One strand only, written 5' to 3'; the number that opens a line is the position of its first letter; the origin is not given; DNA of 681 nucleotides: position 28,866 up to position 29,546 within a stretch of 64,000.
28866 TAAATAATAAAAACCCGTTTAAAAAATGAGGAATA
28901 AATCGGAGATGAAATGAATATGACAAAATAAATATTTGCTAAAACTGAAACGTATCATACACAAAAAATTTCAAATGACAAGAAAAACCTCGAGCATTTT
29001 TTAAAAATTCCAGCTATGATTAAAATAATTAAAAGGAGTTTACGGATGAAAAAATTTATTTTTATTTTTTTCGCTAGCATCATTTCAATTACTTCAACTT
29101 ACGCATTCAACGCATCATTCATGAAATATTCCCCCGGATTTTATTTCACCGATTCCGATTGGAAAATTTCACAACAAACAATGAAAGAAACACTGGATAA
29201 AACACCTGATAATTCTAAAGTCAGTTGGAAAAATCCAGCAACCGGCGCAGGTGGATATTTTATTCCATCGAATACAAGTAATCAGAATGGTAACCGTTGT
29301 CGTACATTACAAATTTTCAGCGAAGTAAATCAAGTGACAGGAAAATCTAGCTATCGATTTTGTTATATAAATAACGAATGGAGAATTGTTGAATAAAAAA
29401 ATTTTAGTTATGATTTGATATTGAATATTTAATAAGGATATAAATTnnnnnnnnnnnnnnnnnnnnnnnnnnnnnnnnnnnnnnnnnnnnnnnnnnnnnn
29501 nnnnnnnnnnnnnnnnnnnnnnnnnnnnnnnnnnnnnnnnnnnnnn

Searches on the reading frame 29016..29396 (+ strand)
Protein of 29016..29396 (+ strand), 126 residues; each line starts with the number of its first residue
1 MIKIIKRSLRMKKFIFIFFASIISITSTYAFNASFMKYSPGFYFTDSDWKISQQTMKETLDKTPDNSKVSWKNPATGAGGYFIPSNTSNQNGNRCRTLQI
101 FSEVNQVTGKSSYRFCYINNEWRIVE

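Call 10: search_protein_families(library=ncbifam, proteins=[window:29016-29396:+])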
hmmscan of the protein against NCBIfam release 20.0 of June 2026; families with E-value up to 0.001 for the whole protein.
window:29016-29396:+ (126 aa): 0 families

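Call 12: search_protein_families(library=pfam, proteins=[window:29016-29396:+], max_evalue=0.01)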
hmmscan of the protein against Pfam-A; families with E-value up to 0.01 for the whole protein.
window:29016-29396:+ (126 aa): 1 family
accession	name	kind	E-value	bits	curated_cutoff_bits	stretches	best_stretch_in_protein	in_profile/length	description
PF16998.10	17kDa_Anti_2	-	6.3e-06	26.4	26.6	1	45-122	30-108/116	17 kDa outer membrane surface antigen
